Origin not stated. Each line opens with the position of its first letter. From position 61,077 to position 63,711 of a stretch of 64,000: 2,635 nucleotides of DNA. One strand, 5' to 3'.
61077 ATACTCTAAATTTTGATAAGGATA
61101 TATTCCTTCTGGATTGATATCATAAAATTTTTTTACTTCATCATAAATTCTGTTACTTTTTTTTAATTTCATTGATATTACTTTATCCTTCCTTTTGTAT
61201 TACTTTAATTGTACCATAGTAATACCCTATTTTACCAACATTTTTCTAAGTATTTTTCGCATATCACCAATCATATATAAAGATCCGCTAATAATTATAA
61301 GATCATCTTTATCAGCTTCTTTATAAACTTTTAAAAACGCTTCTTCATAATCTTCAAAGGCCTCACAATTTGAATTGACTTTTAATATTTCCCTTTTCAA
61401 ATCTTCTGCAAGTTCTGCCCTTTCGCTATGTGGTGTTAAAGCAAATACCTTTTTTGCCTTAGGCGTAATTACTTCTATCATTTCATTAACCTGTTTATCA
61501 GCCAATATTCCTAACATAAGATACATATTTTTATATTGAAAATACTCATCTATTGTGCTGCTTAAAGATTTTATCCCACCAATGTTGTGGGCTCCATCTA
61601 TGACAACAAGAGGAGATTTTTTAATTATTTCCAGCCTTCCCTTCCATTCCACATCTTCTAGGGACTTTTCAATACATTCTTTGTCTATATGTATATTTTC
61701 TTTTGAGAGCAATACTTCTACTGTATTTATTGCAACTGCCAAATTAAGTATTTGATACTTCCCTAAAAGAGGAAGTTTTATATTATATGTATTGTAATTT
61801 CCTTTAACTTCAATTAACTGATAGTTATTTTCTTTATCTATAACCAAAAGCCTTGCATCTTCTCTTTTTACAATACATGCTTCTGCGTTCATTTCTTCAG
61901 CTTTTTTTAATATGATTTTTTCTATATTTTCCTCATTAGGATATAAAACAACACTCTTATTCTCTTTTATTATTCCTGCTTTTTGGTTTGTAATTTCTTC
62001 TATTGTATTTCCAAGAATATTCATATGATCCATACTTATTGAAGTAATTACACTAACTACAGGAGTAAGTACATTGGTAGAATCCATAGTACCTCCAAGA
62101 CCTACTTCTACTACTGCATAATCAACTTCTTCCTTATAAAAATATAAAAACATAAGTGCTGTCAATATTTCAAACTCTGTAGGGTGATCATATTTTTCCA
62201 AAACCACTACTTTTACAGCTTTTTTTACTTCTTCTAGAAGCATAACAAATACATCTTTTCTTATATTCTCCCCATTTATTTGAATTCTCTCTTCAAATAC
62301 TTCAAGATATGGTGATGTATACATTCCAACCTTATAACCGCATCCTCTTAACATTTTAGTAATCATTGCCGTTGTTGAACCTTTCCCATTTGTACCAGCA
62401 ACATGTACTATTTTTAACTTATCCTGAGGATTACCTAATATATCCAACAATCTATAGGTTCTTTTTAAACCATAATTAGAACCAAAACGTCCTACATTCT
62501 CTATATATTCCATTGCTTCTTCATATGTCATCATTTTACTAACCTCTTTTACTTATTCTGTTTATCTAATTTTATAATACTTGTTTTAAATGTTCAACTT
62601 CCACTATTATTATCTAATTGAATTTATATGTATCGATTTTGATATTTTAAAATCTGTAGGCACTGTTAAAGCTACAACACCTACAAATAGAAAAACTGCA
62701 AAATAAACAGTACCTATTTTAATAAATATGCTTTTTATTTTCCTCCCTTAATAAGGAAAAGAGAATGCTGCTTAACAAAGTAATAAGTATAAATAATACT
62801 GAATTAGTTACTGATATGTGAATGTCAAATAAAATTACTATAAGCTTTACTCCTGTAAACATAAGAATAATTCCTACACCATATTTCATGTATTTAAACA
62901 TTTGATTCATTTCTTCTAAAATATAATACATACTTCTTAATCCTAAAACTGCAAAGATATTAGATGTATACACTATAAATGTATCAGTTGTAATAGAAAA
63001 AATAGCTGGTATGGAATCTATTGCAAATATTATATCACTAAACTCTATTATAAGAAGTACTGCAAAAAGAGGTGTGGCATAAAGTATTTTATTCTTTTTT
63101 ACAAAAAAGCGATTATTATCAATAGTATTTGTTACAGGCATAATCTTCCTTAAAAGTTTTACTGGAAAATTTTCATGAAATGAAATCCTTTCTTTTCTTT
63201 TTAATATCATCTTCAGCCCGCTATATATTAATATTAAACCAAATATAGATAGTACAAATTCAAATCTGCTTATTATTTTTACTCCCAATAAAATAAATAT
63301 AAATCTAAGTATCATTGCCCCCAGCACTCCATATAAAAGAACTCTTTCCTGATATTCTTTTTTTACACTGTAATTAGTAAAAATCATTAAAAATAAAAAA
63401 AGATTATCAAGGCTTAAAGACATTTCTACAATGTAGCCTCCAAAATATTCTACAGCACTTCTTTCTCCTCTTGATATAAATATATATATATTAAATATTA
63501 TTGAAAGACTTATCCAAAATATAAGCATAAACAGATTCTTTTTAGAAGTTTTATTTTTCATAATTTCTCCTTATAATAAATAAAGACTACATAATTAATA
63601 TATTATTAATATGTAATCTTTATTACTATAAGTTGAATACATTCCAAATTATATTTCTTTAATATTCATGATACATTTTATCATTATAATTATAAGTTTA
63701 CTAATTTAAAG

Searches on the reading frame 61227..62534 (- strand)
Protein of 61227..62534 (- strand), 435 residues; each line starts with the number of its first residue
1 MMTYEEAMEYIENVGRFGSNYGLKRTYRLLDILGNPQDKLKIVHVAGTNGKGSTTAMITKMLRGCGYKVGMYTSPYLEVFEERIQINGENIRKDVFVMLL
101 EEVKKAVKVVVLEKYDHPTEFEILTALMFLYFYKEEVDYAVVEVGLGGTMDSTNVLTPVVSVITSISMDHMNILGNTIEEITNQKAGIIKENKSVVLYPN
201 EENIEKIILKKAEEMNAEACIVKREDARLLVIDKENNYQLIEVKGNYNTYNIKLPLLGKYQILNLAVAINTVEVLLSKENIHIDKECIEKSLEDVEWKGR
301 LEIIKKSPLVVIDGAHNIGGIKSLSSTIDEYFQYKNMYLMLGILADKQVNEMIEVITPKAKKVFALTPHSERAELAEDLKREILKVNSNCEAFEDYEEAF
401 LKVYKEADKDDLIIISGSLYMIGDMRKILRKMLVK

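Call 44: search_protein_families(library=pfam, proteins=[window:61227-62534:-], max_evalue=0.00001)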
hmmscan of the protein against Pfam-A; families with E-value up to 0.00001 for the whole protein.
window:61227-62534:- (435 aa): 2 families
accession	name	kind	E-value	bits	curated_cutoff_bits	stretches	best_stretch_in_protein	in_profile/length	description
PF02875.26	Mur_ligase_C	-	3.6e-20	73.5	28.4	1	299-418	1-126/127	Mur ligase, glutamate ligase domain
PF08245.18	Mur_ligase_M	-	2.9e-18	67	24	1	45-271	1-199/200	Mur ligase middle domain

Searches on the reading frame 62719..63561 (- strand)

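Call 44: search_protein_families(library=pfam, proteins=[window:62719-63561:-], max_evalue=0.00001)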
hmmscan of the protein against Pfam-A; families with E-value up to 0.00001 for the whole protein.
window:62719-63561:- (280 aa): 1 family
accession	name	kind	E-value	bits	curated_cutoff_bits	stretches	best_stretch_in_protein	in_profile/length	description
PF03741.22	TerC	-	3.7e-46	157.5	27.8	1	41-242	2-176/178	Integral membrane protein TerC family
